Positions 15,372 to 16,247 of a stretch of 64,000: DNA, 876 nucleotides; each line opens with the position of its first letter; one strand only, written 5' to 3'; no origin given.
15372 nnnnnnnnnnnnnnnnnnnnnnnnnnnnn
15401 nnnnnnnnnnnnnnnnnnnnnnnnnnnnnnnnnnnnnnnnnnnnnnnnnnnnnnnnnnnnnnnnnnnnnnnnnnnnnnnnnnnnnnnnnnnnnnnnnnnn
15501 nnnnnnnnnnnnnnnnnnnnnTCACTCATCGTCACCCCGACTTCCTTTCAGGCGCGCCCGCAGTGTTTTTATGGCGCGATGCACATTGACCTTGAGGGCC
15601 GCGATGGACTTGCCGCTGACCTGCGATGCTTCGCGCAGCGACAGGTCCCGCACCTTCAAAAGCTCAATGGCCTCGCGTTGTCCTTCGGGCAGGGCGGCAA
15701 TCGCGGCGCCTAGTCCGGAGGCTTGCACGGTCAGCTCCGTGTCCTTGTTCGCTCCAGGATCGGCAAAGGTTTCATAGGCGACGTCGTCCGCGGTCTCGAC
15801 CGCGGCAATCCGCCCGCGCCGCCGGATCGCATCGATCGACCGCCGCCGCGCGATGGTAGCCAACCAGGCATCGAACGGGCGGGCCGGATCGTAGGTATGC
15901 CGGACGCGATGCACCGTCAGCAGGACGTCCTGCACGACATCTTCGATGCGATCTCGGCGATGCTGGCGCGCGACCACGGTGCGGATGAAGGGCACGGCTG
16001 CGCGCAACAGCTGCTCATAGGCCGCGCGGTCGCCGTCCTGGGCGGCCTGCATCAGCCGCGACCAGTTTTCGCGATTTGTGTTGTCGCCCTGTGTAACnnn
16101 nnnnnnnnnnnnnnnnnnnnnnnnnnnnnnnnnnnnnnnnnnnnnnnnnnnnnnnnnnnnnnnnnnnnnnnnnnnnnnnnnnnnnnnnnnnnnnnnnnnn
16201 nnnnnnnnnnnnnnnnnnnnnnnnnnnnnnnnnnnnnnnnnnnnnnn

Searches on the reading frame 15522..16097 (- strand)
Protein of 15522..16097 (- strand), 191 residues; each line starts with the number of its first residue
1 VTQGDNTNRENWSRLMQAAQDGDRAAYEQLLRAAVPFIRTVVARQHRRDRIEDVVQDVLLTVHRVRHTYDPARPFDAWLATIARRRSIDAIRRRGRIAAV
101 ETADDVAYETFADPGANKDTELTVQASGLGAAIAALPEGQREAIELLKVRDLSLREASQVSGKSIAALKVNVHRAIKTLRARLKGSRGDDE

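Call 3: search_protein_families(library=pfam, proteins=[window:15522-16097:-], max_evalue=0.01)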
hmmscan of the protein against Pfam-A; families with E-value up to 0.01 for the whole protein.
window:15522-16097:- (191 aa): 5 families
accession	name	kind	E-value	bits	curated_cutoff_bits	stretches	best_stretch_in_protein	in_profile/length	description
PF04542.20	Sigma70_r2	-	8.1e-13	48.4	24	1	34-96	9-70/71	Sigma-70 region 2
PF08281.18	Sigma70_r4_2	-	3.7e-09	36.5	25.7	1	130-179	5-54/54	Sigma-70, region 4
PF04545.22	Sigma70_r4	-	9.5e-05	22.3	24.1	1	132-180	1-49/50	Sigma-70, region 4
PF07638.17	Sigma70_ECF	-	0.00013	22.4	21.1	1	11-175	3-175/185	ECF sigma factor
PF14304.11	CSTF_C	-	0.0038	17.3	24.3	0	131-148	18-35/41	Transcription termination and cleavage factor C-terminal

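Call 4: search_protein_families(library=ncbifam, proteins=[window:15522-16097:-], max_evalue=0.01)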
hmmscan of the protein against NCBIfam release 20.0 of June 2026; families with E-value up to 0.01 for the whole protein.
window:15522-16097:- (191 aa): 83 families (the best 25 are shown)
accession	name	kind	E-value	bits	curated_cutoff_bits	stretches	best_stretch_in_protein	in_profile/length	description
NF009165.0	PRK12512.1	equivalog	1.2e-36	126.1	198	1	8-184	5-180/184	RNA polymerase sigma factor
NF009188.0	PRK12536.1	subfamily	8.1e-34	117.2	250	1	12-186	17-189/190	RNA polymerase sigma factor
NF009191.0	PRK12539.1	subfamily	4.7e-29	101.2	171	1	10-184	6-180/185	sigma-70 family RNA polymerase sigma factor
NF009166.1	PRK12513.1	equivalog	1.6e-25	89.9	206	1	9-184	6-187/193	RNA polymerase sigma factor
TIGR02937.1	sigma70-ECF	superfamily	5.1e-22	78.3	42.9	1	26-183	2-165/165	sigma-70 family RNA polymerase sigma factor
NF004113.0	PRK05602.1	equivalog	1.7e-21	76.8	208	1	8-189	28-207/211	RNA polymerase sigma factor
NF007230.0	PRK09648.1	subfamily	2.4e-19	69.9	209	1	7-184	8-190/195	RNA polymerase sigma factor ShbA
NF058625.1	sigma_PG0214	equivalog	7.2e-18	64.9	130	1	42-185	22-163/170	GFO_1088 family ECF-type sigma factor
NF009199.0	PRK12547.1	subfamily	3.4e-17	62.5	219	1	27-186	8-163/184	RNA polymerase sigma factor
TIGR02959.1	SigZ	equivalog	8e-16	58.3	168.65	1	44-185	15-150/170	RNA polymerase sigma factor SigZ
TIGR02985.1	Sig70_bacteroi1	subfamily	1e-15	58.4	126.4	1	26-183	6-162/162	RNA polymerase sigma-70 factor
NF009169.0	PRK12516.1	equivalog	2e-15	56.7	321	1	23-183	8-164/188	RNA polymerase sigma factor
NF007223.0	PRK09641.1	equivalog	4.1e-15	56.1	209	1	13-184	6-185/187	RNA polymerase sigma factor SigW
TIGR02989.1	Sig-70_gvs1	subfamily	4.9e-15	55.8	124.55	1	30-180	6-155/158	RNA polymerase sigma-70 factor, Rhodopirellula/Verrucomicrobium family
NF010500.0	PRK13919.1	subfamily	5.8e-15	55.9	226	1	19-184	17-184/186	putative RNA polymerase sigma E protein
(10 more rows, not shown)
